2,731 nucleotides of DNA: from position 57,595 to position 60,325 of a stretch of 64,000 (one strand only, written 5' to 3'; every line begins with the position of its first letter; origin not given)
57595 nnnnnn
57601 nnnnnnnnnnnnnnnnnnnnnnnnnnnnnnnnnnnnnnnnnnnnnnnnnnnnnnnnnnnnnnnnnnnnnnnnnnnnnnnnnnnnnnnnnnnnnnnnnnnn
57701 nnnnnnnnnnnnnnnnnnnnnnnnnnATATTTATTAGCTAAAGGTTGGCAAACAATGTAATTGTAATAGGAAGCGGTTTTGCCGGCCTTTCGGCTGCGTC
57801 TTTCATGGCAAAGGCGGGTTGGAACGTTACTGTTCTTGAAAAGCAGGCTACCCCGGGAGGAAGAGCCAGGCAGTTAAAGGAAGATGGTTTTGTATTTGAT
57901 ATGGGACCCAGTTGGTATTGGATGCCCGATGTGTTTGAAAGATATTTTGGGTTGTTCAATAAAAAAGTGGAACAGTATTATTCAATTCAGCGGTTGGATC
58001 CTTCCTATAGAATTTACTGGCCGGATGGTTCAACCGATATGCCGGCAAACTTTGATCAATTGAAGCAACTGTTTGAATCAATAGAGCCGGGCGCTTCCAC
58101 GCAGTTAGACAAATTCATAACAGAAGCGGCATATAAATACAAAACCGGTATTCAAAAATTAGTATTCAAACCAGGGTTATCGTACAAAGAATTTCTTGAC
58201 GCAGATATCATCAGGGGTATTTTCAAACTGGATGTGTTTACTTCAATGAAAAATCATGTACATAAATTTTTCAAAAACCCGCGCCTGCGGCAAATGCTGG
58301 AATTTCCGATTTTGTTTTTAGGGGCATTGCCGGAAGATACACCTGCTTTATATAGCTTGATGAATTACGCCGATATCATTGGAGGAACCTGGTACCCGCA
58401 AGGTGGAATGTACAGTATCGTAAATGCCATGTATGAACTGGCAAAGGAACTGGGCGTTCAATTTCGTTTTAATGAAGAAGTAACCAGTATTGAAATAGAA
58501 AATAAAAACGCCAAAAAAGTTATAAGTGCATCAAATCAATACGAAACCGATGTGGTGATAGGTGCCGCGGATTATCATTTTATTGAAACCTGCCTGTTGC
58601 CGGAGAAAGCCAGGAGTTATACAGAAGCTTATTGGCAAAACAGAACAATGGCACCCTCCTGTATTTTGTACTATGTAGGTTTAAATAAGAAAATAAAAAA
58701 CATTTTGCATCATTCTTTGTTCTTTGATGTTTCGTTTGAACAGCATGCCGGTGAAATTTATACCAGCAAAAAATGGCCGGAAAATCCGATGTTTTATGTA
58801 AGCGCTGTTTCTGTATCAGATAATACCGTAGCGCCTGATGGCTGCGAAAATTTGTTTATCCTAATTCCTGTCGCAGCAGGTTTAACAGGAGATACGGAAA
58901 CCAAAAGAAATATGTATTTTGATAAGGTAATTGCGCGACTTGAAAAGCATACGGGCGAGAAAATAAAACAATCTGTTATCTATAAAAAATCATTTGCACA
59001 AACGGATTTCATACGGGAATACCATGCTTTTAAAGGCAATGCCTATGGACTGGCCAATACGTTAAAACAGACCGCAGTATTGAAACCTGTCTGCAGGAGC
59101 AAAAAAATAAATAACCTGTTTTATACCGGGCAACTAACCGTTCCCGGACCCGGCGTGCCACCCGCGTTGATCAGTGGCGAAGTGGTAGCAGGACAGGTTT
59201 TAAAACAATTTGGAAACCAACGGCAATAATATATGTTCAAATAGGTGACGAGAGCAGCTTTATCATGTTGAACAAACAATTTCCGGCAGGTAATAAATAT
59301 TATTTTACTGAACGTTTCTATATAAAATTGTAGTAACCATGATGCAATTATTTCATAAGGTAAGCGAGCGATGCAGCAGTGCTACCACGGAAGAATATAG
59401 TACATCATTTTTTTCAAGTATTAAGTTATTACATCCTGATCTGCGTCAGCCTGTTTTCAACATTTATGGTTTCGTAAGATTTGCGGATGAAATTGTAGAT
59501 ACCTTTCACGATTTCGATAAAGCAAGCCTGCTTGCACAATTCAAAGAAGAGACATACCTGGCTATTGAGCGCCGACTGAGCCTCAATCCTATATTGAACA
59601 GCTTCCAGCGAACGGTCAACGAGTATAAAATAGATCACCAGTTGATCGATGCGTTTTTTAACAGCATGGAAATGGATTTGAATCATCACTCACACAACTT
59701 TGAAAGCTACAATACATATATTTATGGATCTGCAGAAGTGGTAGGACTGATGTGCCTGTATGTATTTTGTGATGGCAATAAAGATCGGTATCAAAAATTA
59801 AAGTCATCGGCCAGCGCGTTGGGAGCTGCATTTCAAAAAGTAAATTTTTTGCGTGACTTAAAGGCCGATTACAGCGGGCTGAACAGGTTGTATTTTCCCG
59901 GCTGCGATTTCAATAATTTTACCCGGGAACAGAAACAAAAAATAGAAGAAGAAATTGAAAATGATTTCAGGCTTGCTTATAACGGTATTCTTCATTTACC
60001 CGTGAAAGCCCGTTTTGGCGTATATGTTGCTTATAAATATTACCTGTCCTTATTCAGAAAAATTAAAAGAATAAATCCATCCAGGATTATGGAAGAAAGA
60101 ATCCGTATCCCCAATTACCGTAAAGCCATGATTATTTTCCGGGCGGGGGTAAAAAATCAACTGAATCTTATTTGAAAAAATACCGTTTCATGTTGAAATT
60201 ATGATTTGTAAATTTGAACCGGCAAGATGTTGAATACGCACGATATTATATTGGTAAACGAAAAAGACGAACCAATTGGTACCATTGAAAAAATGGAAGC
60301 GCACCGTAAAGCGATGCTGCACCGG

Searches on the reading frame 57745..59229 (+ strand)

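Call 6: search_protein_families(library=pfam, proteins=[window:57745-59229:+], max_evalue=0.01)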
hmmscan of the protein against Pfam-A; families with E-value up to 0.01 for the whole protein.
window:57745-59229:+ (494 aa): 15 families
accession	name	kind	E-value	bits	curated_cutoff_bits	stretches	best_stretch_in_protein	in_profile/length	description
PF01593.30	Amino_oxidase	-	1.6e-31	110.5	19.8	1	12-486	1-443/443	Flavin containing amine oxidoreductase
PF01266.30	DAO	-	1.9e-17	64.3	27.9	2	5-39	2-36/353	FAD dependent oxidoreductase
PF13450.12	NAD_binding_8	-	2.9e-16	59.9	21.9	1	7-71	1-65/68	NAD(P)-binding Rossmann-like domain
PF00070.33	Pyr_redox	-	2.6e-08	34.7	22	1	4-38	1-35/82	Pyridine nucleotide-disulphide oxidoreductase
PF01494.25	FAD_binding_3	-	2.6e-08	33.9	22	1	4-37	3-36/349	FAD binding domain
PF03486.20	HI0933_like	-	3.3e-08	33.7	50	1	4-38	2-36/244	HI0933-like protein Rossmann domain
PF07992.20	Pyr_redox_2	-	4.4e-08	33.3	26.1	1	4-37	2-36/291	Pyridine nucleotide-disulphide oxidoreductase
PF06100.17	MCRA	-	4.8e-08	32.8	23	1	4-57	3-62/495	MCRA family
PF00890.30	FAD_binding_2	-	6.4e-08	32.6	20.4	1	5-37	2-34/414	FAD binding domain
PF01946.23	Thi4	-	1.9e-05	24.5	26.2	1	3-40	18-56/235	Thi4 family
PF12831.13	FAD_oxidored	-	2.2e-05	24.4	27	1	5-41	2-38/416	FAD dependent oxidoreductase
PF13738.12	Pyr_redox_3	-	7.9e-05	22.5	30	0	6-35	1-31/305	Pyridine nucleotide-disulphide oxidoreductase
PF21799.2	MurD-like_N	-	0.00015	22.4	27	1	4-46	2-43/88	Mur ligase MurD-like, N-terminal domain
PF01134.28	GIDA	-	0.00024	20.7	22.1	1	4-33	1-30/391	Glucose inhibited division protein A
PF01262.27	AlaDh_PNT_C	-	0.0025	17.7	23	1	4-36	30-62/214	Alanine dehydrogenase/PNT, C-terminal domain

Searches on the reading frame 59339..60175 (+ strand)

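Call 6: search_protein_families(library=pfam, proteins=[window:59339-60175:+], max_evalue=0.01)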
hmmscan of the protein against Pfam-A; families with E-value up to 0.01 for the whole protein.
window:59339-60175:+ (278 aa): 1 family
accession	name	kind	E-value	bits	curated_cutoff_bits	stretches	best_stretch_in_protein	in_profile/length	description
PF00494.24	SQS_PSY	-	1.6e-41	143.2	26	1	19-260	3-262/263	Squalene/phytoene synthase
